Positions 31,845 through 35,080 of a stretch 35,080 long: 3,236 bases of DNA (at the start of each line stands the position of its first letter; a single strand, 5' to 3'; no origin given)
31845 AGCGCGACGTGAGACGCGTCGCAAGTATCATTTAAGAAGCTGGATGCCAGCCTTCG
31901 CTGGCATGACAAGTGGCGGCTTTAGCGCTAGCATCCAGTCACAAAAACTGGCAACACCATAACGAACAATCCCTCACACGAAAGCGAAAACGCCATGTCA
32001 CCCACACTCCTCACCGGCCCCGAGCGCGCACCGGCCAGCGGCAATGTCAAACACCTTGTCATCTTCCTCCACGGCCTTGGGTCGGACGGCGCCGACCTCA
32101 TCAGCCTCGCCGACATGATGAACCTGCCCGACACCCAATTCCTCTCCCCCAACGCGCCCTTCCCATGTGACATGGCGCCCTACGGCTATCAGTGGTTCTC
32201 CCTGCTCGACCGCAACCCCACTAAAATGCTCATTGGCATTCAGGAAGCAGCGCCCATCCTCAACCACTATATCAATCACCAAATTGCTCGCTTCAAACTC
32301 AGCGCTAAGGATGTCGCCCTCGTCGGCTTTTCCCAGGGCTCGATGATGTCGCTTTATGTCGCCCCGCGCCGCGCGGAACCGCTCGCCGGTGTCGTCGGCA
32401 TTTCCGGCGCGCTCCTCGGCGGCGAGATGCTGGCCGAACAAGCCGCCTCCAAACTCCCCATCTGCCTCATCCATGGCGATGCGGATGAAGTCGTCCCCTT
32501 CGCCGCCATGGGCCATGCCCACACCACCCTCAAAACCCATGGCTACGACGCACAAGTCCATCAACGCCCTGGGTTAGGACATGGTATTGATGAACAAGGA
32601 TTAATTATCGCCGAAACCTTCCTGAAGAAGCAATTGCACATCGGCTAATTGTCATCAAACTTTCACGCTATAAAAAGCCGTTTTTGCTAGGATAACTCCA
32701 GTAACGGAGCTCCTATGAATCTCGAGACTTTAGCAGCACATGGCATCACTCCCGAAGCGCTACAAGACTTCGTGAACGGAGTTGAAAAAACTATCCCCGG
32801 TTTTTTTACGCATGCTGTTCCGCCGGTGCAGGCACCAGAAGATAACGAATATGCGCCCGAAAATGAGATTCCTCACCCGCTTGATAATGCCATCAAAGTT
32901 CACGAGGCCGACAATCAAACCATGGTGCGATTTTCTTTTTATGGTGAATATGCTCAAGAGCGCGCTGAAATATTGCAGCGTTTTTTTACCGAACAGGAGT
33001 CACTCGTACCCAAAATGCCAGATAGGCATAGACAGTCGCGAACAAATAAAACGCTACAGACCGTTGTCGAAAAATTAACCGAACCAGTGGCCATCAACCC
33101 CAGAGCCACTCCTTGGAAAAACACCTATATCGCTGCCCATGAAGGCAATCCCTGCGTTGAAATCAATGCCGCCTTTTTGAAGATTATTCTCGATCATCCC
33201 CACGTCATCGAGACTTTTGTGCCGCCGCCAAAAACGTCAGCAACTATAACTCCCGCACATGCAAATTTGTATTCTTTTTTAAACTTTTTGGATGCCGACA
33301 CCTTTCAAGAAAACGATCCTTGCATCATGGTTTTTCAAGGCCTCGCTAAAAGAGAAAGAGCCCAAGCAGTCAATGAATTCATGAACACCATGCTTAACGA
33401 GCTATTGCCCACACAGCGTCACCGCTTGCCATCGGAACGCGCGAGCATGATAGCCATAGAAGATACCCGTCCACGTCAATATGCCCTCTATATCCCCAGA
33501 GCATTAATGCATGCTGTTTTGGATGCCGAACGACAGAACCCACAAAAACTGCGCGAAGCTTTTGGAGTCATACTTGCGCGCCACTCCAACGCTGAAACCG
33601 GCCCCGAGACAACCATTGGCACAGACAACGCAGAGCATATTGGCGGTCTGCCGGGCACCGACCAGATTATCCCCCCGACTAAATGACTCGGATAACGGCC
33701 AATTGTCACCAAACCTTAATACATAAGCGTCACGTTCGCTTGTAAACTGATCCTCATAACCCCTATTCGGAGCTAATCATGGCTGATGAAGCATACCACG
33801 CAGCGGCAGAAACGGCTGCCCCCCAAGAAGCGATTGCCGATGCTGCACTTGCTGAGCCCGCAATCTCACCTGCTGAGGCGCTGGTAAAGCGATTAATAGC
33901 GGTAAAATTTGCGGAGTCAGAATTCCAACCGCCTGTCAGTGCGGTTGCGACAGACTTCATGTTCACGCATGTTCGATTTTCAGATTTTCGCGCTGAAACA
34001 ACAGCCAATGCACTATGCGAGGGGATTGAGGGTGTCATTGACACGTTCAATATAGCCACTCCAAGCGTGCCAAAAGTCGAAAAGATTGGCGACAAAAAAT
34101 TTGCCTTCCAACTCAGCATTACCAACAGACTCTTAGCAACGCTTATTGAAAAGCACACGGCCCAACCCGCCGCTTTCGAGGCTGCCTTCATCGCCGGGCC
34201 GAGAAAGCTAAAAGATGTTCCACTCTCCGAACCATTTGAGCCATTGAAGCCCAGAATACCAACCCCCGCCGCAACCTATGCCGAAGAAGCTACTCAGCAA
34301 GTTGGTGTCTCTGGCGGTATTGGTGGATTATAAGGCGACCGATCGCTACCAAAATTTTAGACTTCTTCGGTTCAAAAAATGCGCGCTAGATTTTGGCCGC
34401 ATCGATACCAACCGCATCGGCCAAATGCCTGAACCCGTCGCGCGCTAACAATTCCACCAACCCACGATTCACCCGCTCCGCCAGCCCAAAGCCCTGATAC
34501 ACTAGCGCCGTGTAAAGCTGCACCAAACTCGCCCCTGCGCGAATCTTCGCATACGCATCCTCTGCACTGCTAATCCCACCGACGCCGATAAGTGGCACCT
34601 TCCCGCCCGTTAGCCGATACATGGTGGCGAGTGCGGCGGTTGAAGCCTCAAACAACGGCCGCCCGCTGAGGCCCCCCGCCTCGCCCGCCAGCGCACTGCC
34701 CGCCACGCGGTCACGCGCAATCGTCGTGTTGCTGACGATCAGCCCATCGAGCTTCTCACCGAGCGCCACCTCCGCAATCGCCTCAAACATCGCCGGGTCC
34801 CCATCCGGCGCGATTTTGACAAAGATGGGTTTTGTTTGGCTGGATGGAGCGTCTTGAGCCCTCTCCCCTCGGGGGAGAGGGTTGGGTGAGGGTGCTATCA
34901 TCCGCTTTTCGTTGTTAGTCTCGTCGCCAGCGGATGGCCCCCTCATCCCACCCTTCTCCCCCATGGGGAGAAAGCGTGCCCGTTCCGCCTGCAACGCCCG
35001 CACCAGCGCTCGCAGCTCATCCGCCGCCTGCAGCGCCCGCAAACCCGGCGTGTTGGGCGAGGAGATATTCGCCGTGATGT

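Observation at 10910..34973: Three families of nested-hairpin palindromic elements (REPIN/RPE-like) occupy both spacers and reading frames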

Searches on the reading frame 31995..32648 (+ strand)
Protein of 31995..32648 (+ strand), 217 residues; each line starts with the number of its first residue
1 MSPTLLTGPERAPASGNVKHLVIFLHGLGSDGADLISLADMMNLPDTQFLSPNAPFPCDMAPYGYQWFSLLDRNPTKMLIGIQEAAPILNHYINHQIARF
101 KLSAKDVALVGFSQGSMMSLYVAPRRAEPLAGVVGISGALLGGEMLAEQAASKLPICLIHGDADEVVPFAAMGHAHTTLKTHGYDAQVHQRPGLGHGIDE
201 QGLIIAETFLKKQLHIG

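Call 29: search_protein_families(library=pfam, proteins=[window:31995-32648:+], max_evalue=0.01)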
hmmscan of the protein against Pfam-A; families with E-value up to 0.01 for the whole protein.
window:31995-32648:+ (217 aa): 8 families
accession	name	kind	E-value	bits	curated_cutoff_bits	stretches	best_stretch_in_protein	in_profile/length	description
PF02230.22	Abhydrolase_2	-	2.2e-40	139.2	23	1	16-213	11-216/217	Phospholipase/Carboxylesterase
PF01738.24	DLH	-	6.7e-10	39.4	21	1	89-198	81-188/217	Dienelactone hydrolase family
PF12146.15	Hydrolase_4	-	4.8e-07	29.8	27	1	145-198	183-234/239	Serine aminopeptidase, S33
PF00326.27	Peptidase_S9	-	2e-06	27.9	22.6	1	152-201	143-192/213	Prolyl oligopeptidase family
PF03959.19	FSH1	-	2.7e-06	27.7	21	1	62-176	67-183/211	Serine hydrolase (FSH1)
PF00561.26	Abhydrolase_1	-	1.4e-05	25.3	25.8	1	22-138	3-102/245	alpha/beta hydrolase fold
PF05057.20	DUF676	-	0.00074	19.5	20.3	1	18-121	4-94/217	Putative serine esterase (DUF676)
PF20434.5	BD-FAE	-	0.00092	19.2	26.8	0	152-170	188-206/215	BD-FAE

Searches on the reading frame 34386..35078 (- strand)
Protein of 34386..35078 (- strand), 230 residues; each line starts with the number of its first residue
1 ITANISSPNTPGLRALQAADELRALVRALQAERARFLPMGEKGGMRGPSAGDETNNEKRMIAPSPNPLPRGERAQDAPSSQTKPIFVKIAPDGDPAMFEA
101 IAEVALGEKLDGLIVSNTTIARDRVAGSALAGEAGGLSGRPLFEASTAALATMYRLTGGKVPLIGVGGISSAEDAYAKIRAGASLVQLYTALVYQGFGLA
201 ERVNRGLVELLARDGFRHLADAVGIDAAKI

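Call 29: search_protein_families(library=pfam, proteins=[window:34386-35078:-], max_evalue=0.01)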
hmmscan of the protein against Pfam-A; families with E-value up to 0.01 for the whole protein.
window:34386-35078:- (230 aa): 2 families
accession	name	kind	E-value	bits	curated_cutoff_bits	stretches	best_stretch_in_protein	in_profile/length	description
PF01180.27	DHO_dh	-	1.2e-42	146.6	27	1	2-211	124-291/291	Dihydroorotate dehydrogenase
PF03060.21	NMO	-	0.0067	16.3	28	1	133-193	166-226/331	Nitronate monooxygenase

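Call 89: search_solved_structures(query=window:34386-35078:-, max_evalue=1e-10, show_alignments=1)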
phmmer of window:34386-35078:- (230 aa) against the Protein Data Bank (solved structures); distinct sequences matched with E-value up to 1e-10: 45.
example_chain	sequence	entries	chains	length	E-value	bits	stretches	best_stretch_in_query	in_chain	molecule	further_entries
6aj5_A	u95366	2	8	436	2.5e-42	148.2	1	3-226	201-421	Dihydroorotate dehydrogenase (quinone), mitochondrial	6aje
4ori_A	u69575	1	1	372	6e-41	143.7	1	75-228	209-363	Dihydroorotate dehydrogenase (quinone), mitochondrial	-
1uum_A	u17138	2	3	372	8.4e-41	143.2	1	76-227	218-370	DIHYDROOROTATE DEHYDROGENASE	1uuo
4igh_A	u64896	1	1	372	6.1e-40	140.4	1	84-228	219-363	Dihydroorotate dehydrogenase (quinone), mitochondrial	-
6cjf_A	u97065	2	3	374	6.1e-40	140.4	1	84-228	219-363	Dihydroorotate dehydrogenase (quinone), mitochondrial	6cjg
5mvd_A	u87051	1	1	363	7.5e-40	140.1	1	84-227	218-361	Dihydroorotate dehydrogenase (quinone), mitochondrial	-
4oqv_A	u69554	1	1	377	7.6e-40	140.1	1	84-227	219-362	Dihydroorotate dehydrogenase (quinone), mitochondrial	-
2wv8_A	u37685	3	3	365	7.7e-40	140.1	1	84-227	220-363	DIHYDROOROTATE DEHYDROGENASE, MITOCHONDRIAL | Dihydroorotate dehydrogenase (quinone), mitochondrial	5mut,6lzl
6j3b_A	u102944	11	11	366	7.7e-40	140.1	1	84-227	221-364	Dihydroorotate dehydrogenase (quinone), mitochondrial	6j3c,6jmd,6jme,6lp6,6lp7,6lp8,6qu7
9bkn_A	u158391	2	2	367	7.8e-40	140.1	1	84-227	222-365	Dihydroorotate dehydrogenase (quinone), mitochondrial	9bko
8k4f_A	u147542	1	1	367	7.8e-40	140.1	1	84-227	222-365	Dihydroorotate dehydrogenase (quinone), mitochondrial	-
1d3g_A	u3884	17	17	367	7.8e-40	140.1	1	84-227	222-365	DIHYDROOROTATE DEHYDROGENASE | Dihydroorotate dehydrogenase, mitochondrial | DIHYDROOROTATE DEHYDROGENASE (QUINONE), MITOCHONDRIAL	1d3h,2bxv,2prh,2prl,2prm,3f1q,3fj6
9i2y_A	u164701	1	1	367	7.8e-40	140.1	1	84-227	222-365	Dihydroorotate dehydrogenase (quinone), mitochondrial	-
6vnd_A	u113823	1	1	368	7.9e-40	140.1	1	84-227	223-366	Dihydroorotate dehydrogenase (quinone), mitochondrial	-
5k9c_A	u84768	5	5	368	7.9e-40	140.1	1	84-227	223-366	Dihydroorotate dehydrogenase (quinone), mitochondrial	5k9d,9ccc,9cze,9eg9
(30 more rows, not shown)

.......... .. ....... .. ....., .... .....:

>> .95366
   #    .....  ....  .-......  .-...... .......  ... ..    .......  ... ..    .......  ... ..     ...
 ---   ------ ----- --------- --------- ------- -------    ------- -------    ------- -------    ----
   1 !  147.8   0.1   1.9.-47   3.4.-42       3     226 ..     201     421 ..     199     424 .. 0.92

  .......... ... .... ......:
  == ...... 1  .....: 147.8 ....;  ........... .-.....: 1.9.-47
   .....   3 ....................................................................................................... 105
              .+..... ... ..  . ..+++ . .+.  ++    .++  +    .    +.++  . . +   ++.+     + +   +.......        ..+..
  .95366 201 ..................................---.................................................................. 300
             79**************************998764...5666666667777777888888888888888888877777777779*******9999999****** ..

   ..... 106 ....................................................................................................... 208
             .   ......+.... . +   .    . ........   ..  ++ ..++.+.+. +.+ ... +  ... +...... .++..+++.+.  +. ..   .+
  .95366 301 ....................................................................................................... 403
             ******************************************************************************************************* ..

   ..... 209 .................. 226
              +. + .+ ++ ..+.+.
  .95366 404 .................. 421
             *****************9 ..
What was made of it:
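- The pyrD site coincides with a loop where a solved DHODH has its own long insert (call 89).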
